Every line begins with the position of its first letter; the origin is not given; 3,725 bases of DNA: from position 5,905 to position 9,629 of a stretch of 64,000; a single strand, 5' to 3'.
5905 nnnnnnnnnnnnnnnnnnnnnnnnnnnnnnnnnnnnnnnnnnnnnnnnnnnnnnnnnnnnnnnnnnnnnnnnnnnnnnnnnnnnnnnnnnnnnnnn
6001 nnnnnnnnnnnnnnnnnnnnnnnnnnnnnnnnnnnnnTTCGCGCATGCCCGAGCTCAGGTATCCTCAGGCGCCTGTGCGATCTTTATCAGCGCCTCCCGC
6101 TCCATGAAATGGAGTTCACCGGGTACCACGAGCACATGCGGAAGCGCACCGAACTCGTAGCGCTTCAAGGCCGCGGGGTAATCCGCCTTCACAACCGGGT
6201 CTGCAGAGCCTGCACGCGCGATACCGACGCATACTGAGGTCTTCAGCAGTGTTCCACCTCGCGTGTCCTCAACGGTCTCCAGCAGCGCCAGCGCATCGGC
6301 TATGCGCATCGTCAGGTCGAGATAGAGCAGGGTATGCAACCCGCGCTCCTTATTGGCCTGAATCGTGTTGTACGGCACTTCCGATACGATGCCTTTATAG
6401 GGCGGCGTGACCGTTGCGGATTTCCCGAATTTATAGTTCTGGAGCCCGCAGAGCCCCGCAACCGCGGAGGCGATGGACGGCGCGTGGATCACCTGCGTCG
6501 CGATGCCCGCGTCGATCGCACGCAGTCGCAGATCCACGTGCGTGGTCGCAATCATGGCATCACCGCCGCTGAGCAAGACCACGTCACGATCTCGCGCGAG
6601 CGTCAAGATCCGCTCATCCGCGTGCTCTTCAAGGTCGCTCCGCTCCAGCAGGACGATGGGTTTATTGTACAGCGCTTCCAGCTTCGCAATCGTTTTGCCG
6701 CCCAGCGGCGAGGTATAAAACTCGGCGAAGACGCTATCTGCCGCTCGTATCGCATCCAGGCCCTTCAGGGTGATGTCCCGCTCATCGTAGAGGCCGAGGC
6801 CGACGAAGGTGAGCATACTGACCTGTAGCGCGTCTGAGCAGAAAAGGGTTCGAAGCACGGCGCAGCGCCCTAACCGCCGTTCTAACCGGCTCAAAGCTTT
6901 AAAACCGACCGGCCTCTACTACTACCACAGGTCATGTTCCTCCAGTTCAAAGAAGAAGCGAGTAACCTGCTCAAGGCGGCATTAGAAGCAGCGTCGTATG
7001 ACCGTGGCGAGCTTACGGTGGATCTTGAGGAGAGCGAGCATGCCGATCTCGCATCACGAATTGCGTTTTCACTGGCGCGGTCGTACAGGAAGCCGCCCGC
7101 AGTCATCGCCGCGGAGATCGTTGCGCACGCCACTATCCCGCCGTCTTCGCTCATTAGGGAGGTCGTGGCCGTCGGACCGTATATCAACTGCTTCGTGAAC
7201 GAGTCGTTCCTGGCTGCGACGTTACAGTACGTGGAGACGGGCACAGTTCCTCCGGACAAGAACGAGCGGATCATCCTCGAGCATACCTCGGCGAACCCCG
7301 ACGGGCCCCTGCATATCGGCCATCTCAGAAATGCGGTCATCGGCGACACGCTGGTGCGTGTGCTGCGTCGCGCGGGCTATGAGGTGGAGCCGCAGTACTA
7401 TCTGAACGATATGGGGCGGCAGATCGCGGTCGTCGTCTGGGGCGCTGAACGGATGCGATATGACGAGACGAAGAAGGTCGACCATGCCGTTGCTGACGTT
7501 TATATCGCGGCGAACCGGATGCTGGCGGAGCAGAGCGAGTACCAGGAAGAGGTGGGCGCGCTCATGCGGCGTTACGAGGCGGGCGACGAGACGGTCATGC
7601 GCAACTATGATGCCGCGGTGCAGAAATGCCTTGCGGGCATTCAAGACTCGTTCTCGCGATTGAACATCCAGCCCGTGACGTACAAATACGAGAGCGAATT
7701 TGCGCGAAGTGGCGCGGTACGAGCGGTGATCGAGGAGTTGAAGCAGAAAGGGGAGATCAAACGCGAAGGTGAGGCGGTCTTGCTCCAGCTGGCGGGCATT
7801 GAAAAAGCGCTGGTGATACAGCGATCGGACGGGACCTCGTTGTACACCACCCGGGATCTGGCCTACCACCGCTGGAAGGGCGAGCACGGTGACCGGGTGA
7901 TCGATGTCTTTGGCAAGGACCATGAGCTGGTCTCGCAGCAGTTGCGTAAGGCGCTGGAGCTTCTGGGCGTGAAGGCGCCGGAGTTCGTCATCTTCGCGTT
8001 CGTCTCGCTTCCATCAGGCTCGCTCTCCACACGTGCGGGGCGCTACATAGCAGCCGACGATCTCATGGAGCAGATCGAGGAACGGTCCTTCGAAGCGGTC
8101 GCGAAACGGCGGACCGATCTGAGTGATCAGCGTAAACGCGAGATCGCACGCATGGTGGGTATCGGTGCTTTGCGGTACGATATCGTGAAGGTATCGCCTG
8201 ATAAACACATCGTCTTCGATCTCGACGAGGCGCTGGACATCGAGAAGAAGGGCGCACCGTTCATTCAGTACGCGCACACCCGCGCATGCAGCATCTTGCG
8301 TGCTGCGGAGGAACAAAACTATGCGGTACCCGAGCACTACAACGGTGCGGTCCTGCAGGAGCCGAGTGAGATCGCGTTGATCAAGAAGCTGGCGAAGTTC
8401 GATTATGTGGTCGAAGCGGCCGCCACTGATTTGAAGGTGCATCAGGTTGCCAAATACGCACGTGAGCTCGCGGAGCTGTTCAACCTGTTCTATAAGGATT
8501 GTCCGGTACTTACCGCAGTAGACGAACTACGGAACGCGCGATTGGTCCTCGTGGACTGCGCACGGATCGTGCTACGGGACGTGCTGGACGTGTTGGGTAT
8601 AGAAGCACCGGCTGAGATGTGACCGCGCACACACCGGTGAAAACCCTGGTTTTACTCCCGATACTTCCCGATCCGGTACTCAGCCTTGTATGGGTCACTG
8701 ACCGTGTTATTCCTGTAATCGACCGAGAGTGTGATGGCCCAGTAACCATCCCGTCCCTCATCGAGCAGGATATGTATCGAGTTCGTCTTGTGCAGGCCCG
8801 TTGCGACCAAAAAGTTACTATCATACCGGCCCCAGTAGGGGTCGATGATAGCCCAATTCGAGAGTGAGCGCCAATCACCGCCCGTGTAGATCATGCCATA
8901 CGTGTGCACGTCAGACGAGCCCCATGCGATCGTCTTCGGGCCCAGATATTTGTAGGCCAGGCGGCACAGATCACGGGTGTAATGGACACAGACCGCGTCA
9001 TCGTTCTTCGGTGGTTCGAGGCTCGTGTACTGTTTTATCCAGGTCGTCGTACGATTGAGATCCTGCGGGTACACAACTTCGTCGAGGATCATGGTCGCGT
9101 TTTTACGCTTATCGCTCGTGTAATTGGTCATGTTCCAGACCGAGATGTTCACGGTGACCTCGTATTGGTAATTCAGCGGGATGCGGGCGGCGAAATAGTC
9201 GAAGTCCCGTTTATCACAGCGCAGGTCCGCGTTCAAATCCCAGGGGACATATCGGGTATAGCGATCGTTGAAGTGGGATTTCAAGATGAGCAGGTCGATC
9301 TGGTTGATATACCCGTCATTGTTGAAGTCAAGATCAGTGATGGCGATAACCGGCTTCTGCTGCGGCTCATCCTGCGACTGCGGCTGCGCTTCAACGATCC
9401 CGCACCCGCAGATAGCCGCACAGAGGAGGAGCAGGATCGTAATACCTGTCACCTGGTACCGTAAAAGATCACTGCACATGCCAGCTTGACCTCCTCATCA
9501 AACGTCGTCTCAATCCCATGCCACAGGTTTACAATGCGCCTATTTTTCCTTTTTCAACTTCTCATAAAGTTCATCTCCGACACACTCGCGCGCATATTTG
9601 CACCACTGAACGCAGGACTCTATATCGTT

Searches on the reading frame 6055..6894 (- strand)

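Call 29: search_protein_families(library=pfam, proteins=[window:6055-6894:-], max_evalue=0.0001)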
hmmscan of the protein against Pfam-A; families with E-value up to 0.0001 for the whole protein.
window:6055-6894:- (279 aa): 1 family
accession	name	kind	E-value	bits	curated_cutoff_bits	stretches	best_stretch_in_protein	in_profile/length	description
PF00590.25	TP_methylase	-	8.8e-19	68.7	27.8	1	27-208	1-182/212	Tetrapyrrole (Corrin/Porphyrin) Methylases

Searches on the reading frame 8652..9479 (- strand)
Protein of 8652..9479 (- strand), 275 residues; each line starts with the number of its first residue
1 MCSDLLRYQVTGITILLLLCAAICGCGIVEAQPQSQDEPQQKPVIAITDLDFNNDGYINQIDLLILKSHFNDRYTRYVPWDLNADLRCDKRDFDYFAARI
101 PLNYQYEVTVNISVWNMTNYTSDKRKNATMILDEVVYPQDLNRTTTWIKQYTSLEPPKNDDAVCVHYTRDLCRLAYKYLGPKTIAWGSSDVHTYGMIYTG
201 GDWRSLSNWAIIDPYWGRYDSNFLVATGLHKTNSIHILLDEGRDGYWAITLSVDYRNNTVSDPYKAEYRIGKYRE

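Call 29: search_protein_families(library=pfam, proteins=[window:8652-9479:-], max_evalue=0.0001)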
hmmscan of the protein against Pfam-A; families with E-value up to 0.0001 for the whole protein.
window:8652-9479:- (275 aa): 1 family
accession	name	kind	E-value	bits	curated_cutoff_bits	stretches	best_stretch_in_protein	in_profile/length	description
PF00404.24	Dockerin_1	-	9e-09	35.9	22.9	1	51-94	3-50/57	Dockerin type I domain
